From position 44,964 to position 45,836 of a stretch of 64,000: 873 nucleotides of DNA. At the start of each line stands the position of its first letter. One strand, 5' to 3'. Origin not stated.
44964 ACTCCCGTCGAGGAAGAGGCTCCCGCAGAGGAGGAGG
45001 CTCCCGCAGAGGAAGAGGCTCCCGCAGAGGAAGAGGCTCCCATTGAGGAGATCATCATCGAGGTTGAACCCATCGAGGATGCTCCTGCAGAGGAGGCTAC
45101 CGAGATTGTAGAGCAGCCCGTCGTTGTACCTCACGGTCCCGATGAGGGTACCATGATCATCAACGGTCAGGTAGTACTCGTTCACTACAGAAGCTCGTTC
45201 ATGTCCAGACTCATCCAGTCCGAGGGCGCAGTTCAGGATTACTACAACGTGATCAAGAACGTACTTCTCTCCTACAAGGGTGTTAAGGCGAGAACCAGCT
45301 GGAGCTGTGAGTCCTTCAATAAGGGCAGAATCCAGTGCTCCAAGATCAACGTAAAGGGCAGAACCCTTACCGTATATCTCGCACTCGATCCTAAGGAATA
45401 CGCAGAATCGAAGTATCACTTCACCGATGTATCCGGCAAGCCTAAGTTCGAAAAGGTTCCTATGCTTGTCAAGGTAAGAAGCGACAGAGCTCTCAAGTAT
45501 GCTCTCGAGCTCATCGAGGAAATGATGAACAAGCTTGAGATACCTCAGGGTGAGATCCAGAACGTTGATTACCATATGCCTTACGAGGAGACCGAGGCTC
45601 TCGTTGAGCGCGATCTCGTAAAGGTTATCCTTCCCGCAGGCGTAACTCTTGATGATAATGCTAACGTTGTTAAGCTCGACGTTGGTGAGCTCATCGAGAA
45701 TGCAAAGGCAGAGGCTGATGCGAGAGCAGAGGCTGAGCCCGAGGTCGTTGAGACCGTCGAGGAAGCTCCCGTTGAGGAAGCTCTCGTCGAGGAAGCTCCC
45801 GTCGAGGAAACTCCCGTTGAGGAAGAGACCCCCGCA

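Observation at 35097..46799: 3,900-aa single-pass giant protein with a huge ectodomain and a ~1,080-aa cytoplasmic tail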

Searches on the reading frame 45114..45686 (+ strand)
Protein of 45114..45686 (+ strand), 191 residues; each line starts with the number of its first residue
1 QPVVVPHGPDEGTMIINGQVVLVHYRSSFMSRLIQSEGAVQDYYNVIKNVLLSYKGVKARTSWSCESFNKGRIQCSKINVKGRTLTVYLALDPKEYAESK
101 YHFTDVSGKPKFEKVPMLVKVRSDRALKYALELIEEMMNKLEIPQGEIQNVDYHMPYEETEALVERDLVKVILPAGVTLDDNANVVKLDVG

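Call 18: find_homologous_proteins(query=window:45114-45686:+)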
Query window:45114-45686:+ (191 aa): 48 proteins with E <= 0.001 among 141 candidates.
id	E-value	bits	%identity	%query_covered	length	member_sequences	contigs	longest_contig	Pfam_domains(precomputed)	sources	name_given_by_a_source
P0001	1.8e-74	267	68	95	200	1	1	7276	-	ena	-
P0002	2.0e-74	267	67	95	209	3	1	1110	-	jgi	jgi:predicted transport protein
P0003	5.5e-73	262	66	92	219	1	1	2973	-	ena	-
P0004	4.5e-72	260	75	85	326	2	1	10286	PF00828.26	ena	-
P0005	3.0e-71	257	63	94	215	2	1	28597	-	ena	-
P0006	3.8e-70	253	72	85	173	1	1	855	-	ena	-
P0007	2.9e-69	250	71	84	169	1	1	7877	-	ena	-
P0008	8.3e-68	246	69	85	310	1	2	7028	PF00828.26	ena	-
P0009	1.6e-67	245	63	98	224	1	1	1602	-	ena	-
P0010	1.0e-65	239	67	84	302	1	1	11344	PF00828.26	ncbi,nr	ncbi:MAG: uL15 family ribosomal protein, partial [Clostridia bacterium]|nr:uL15 family ribosomal pro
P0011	3.0e-65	237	60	98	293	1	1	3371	-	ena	-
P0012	7.7e-64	233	65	91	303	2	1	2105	-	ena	-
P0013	4.2e-62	227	60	92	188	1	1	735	-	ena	-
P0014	3.2e-61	224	67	85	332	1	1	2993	PF00828.26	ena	-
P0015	2.6e-56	208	66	73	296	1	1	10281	PF00828.26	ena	-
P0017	1.4e-55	206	62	85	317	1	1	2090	PF00828.26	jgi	jgi:ribosomal protein L18E/predicted transport protein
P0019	2.7e-54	202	63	80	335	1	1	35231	PF00828.26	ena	-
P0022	2.0e-49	186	65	73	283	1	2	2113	PF00828.26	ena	-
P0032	1.2e-38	151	71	55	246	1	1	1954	PF00828.26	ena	-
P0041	7.3e-35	138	47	81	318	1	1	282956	PF00828.26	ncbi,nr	ncbi:MAG: uL15 family ribosomal protein [Clostridia bacterium]|nr:uL15 family ribosomal protein [Clo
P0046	6.7e-25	106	77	39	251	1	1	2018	PF00828.26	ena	-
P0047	1.2e-23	102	71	39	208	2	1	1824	PF00828.26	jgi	jgi:ribosomal protein L15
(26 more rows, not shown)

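Call 19: search_solved_structures(query=window:45114-45686:+, max_evalue=1)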
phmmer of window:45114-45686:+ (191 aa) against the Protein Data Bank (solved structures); distinct sequences matched with E-value up to 1: 0.

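Call 21: find_encoding_contigs(protein=P0041, flank=10000, max_places=3)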
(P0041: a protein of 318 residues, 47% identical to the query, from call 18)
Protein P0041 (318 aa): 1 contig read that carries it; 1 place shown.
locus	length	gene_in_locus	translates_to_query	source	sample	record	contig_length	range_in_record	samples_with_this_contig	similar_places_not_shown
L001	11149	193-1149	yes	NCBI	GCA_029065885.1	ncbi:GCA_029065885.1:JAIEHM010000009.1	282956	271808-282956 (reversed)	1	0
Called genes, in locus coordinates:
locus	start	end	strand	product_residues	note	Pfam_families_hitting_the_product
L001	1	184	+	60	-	?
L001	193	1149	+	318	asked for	PF00828:Ribosomal_L27A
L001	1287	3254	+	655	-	PF00270:DEAD (faint), PF04851:ResIII, PF17757:UvrB_inter, PF27431:UvrB_3rd, PF00271:Helicase_C, PF12344:UvrB, PF02151:UVR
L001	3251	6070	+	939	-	PF00005:ABC_tran (faint), PF02463:SMC_N (faint), PF03193:RsgA_GTPase (faint), PF13304:AAA_21 (faint), PF13555:AAA_29 (faint), PF17760:UvrA_inter, PF17755:UvrA_DNA-bind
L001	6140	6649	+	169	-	PF05067:Mn_catalase (weak), PF12902:Ferritin-like (faint), PF00210:Ferritin, PF02915:Rubrerythrin (weak), PF13668:Ferritin_2 (weak)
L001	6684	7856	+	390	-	PF00890:FAD_binding_2 (weak), PF01134:GIDA (faint), PF01266:DAO, PF03486:HI0933_like, PF05834:Lycopene_cycl (weak), PF07992:Pyr_redox_2, PF13450:NAD_binding_8 (weak), PF22780:HI0933_like_1st, +2 more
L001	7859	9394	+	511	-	PF28550:DUF8436, PF00890:FAD_binding_2 (faint), PF01266:DAO (faint), PF01494:FAD_binding_3 (weak), PF07992:Pyr_redox_2 (weak), PF21688:FAD-depend_C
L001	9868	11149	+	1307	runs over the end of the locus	PF07581:Glug (faint)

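Call 22: find_encoding_contigs(protein=P0004, flank=10000, max_places=3)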
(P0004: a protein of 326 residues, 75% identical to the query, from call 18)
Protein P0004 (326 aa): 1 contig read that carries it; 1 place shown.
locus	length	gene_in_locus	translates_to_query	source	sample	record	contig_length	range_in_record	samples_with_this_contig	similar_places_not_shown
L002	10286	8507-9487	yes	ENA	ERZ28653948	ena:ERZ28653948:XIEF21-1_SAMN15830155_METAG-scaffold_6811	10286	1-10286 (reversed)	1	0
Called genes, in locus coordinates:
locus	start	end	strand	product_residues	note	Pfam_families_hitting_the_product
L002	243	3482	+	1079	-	-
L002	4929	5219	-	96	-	-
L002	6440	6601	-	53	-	-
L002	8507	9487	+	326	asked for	PF00828:Ribosomal_L27A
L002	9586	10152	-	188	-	-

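Call 23: find_encoding_contigs(protein=P0019, flank=10000, max_places=3)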
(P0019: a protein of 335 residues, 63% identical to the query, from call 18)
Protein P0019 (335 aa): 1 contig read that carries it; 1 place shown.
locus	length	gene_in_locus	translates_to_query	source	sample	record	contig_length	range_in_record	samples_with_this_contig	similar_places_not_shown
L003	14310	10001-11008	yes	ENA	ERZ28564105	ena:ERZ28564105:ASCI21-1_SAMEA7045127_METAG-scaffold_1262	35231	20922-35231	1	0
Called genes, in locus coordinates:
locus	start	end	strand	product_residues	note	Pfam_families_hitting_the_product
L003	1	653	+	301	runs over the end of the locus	PF02463:SMC_N (faint), PF00005:ABC_tran, PF13304:AAA_21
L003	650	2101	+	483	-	PF01546:Peptidase_M20, PF07687:M20_dimer (weak)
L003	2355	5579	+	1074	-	PF09479:Flg_new (faint)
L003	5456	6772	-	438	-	-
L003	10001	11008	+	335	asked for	PF00828:Ribosomal_L27A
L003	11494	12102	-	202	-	-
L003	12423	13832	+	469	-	PF01145:Band_7, PF15975:Flot (weak)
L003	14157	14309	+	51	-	?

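Call 32: search_protein_families(library=pfam, proteins=[window:45114-45686:+], max_evalue=10)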
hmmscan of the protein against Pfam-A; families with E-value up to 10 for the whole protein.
window:45114-45686:+ (191 aa): 0 families

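Call 38: find_related_loci(query=A1, collection=genome_contigs, flank=10000)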
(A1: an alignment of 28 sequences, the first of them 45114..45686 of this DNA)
Query A1 (191 aa) in genome_contigs; peptide patterns used: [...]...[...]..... (x = any residue, [..] = any of these).
314 stretches matched a pattern; 288 encode a relative of the query (tblastn E <= 1e-3); the best 80 are kept; 79 distinct loci.
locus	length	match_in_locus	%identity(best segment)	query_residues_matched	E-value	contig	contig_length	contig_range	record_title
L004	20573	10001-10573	82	2-191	1e-107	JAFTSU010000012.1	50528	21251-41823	MAG: Clostridia bacterium isolate RGIG4117 Roe_deer_Cecum.Co__c1144293, whole genome shotgun sequence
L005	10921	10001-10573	81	2-191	6e-105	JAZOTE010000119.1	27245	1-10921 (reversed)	MAG: Eubacteriales bacterium isolate T1900045541_YK20190235.MAGScoT_cleanbin_000025 SGB_7807_k141_3931761, whole genome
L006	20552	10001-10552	82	8-191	1e-103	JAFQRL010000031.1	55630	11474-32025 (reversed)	MAG: Clostridia bacterium isolate RGIG2083 Goat_Colon-2__c520799, whole genome shotgun sequence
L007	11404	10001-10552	76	10-191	5e-95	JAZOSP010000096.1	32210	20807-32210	MAG: Eubacteriales bacterium isolate T1900045543_YK20190237.MAGScoT_cleanbin_000019 SGB_7833_k141_1190007, whole genome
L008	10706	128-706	72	2-191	1e-93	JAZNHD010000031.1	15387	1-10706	MAG: Eubacteriales bacterium isolate T1900044696_TS20190162.MAGScoT_cleanbin_000041 SGB_1779_k141_456382, whole genome s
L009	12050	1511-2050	74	12-191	8e-92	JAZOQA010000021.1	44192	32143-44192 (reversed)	MAG: Eubacteriales bacterium isolate T1900045570_YK20190264.MAGScoT_cleanbin_000004 SGB_7971_k141_1757158, whole genome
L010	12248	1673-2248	73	4-191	2e-91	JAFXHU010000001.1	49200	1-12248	MAG: Clostridia bacterium isolate RGIG6427 Sheep_Rectum.Co__c104372, whole genome shotgun sequence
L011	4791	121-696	70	2-191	1e-88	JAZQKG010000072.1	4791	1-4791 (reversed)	MAG: Eubacteriales bacterium isolate T1900044615_TS20190081.MAGScoT_cleanbin_000038 SGB_840_k141_431619, whole genome sh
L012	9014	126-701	70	2-191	1e-88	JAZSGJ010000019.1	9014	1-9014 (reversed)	MAG: Eubacteriales bacterium isolate T1900044578_TS20190044.MAGScoT_cleanbin_000070 SGB_536_k141_256711, whole genome sh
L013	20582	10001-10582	66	1-191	1e-86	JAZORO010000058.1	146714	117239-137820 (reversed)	MAG: Eubacteriales bacterium isolate T1900045556_YK20190250.MAGScoT_cleanbin_000015 SGB_7897_k141_4330727, whole genome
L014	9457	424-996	70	3-191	1e-86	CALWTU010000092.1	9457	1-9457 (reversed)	MAG: uncultured Clostridia bacterium isolate E19__bin295 genome assembly, contig: E19__k127_9070658, whole genome shotgu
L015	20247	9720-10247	70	15-190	4e-84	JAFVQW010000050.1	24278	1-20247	MAG: Clostridia bacterium isolate RGIG5312 Sheep_Colon-2__c776146, whole genome shotgun sequence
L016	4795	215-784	66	4-191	2e-83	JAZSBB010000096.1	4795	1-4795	MAG: Eubacteriales bacterium isolate T1900044928_TS20190394.MAGScoT_cleanbin_000070 SGB_3406_k141_607023, whole genome s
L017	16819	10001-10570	65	2-191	4e-82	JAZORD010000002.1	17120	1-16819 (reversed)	MAG: Eubacteriales bacterium isolate T1900045562_YK20190256.MAGScoT_cleanbin_000005 SGB_7915_k141_1121173, whole genome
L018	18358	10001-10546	66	10-191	2e-81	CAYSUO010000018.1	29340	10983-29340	MAG TPA_asm: uncultured Ruminococcus sp. isolate SRP225648_co1_893 genome assembly, contig: NODE_3329_length_29340_cov_1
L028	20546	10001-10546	64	10-191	6e-77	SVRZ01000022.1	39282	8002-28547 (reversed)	MAG: Oscillospiraceae bacterium isolate SIG656 NODE_22402_length_39282_cov_3.432742, whole genome shotgun sequence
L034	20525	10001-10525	65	15-189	2e-75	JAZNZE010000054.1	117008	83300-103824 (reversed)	MAG: Eubacteriales bacterium isolate T1900044770_TS20190236.MAGScoT_cleanbin_000011 SGB_2445_k141_251928, whole genome s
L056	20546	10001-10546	55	9-189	3e-66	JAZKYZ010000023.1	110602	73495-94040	MAG: Eubacteriales bacterium isolate T1900045094_TC20190088.MAGScoT_cleanbin_000002 SGB_4727_k141_1796133, whole genome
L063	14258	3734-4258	49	5-191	6e-57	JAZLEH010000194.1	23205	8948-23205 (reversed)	MAG: Eubacteriales bacterium isolate T1900045021_TC20190014.MAGScoT_cleanbin_000058 SGB_4406_k141_1333709, whole genome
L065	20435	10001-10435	57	26-170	7e-55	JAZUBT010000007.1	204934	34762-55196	MAG: Eubacteriales bacterium isolate T1900045316_YK20190005.MAGScoT_cleanbin_000009 SGB_6288_k141_1864175, whole genome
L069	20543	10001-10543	50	5-179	5e-53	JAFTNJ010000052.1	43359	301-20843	MAG: Clostridia bacterium isolate RGIG3976 Roe_deer_Cecum-4__c3255, whole genome shotgun sequence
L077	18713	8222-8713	51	22-182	9e-51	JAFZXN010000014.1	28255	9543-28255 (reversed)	MAG: Clostridia bacterium isolate RGIG8188 Water_buffalos_Rumen-3__c361313, whole genome shotgun sequence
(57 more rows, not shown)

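Call 46: predict_structure(alignment_id=A1)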
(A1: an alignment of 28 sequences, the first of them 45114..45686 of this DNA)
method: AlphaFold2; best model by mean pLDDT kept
length: 191 residues; sequences in the alignment: 28
mean_pLDDT: 87.4   pTM: 0.81
mean pLDDT of the five models: 87.4, 87.2, 87.1, 86.8, 85.4
residues with pLDDT >= 90: 128; 70-90: 33; 50-70: 21; < 50: 9
segments of 3 or more residues with pLDDT < 50: 1-8
pLDDT, mean of each block of 10 residues (from residue 1): 41 68 86 95 98 98 97 97 96 91 96 97 97 98 95 94 89 74 56 40
secondary structure, 60 per line:
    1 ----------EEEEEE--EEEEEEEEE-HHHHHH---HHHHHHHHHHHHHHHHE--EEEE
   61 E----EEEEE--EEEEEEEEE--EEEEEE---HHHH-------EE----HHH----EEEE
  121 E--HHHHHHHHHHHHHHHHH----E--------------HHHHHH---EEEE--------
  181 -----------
elements in order: E11-16 E19-27 H29-34 H38-53 E57-61 E66-70 E73-81 E84-89 H93-96 E117-121 H124-140 H160-165 E169-172

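Call 48: fold_search(model_id=the predicted structure, library=pdb)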
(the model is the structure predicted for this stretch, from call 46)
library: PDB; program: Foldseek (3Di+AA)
matches with E <= 10: 291; with E <= 0.001: 0
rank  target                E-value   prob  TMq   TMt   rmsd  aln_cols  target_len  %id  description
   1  2fki_MODEL_1_A        5.5e-02  0.97  0.35  0.52   4.9       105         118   11  NMR Structure of Protein yjbR from Escherichia coli; Northeast Structural Genomics Consortium Target ER226 (released 2006-02-28)
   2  2oc6_A                2.7e-01  0.63  0.37  0.51   9.7       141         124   12  Crystal structure of a protein from the duf1801 family (ydhg, bsu05750) from bacillus subtilis at 1.75 A resolution (released 2007-01-16)
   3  9t2w_A                2.7e-01  0.57  0.34  0.49  10.4       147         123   12  YdhG-like domain-containing protein (Frataxin) from Listeria monocytogenes (released 2025-11-19)
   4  3ajg_B                3.2e-01  0.14  0.26  0.21  17.0       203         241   10  Crystal structure of PcyA V225D-biliverdin IX alpha complex (released 2011-03-16)
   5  6hrh_B                3.6e-01  0.21  0.25  0.14   8.5       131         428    7  Structure of human erythroid-specific 5'-aminolevulinate synthase, ALAS2 (released 2018-11-07)
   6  6wa9_F                3.8e-01  0.10  0.21  0.13  11.9       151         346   12  Structure of the Chlamydia pneumoniae CdsV and CdsO protein complex (released 2020-09-30)
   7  7n9i                  4.1e-01  0.16  0.22  0.30  10.7       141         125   13  1.4A Structure of Drosophila melanogaster Frataxin (released 2022-06-22)
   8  7qh9_CCC              5.2e-01  0.47  0.20  0.09   4.0        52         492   12  TarM(Se)_G117R-4RboP (released 2023-05-10)
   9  9t2w_B                5.2e-01  0.38  0.29  0.43  10.9       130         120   11  YdhG-like domain-containing protein (Frataxin) from Listeria monocytogenes (released 2025-11-19)
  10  4khb_A                5.2e-01  0.08  0.13  0.19  17.4       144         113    8  Structure of the Spt16D Pob3N heterodimer (released 2013-05-29)
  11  4x7r_A                6.5e-01  0.21  0.19  0.08   9.0        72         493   11  Crystal structure of S. aureus TarM G117R mutant in complex with Fondaparinux, alpha-GlcNAc-glycerol and UDP (released 2015-02-25)
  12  3i4x_B                6.9e-01  0.03  0.14  0.08  17.2       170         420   11  Crystal structure of the dimethylallyl tryptophan synthase FgaPT2 from Aspergillus fumigatus in complex with Trp and D (released 2009-09-01)
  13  1lk9_A                7.3e-01  0.16  0.25  0.13  10.4       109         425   10  The Three-dimensional Structure of Alliinase from Garlic (released 2002-12-11)
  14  2g18_D                7.3e-01  0.08  0.23  0.19  15.3       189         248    8  Crystal Structure of Nostoc sp. 7120 phycocyanobilin:ferredoxin oxidoreductase (PcyA) Apoprotein (released 2006-12-26)
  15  2g18_A                8.3e-01  0.07  0.19  0.16  16.4       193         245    8  Crystal Structure of Nostoc sp. 7120 phycocyanobilin:ferredoxin oxidoreductase (PcyA) Apoprotein (released 2006-12-26)
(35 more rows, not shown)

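Call 57: search_protein_representatives(alignment_id=A1)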
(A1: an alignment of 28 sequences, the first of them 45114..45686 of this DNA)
Query: 28 sequences, 351 profile positions. Proteins with E-value up to 0.001 (for the whole library): 4600; up to 1e-10: 3826; up to 1e-30: 1945. The best 150 are listed.
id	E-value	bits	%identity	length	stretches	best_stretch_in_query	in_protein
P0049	2.1e-275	928.4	-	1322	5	11-258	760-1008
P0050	3.1e-238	806.1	-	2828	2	48-350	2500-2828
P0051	5.2e-230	779.1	-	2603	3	9-261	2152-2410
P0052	1.5e-226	767.7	-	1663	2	39-349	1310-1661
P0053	1.5e-218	741.4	-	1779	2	43-349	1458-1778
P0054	3.4e-214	727.1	-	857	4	55-217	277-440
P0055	9.8e-212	719.0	-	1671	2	43-350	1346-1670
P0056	7.3e-210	712.8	-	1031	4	13-264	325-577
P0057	4.4e-209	710.3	-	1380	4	48-258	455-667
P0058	1.3e-208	708.7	-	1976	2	14-349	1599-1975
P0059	1.3e-207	705.4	-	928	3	38-350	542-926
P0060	9.3e-205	696.0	-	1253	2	24-347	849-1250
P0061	4.5e-204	693.8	-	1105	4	49-294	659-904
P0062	3.1e-203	691.0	-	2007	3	10-256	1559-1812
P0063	7.7e-201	683.2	-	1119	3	12-218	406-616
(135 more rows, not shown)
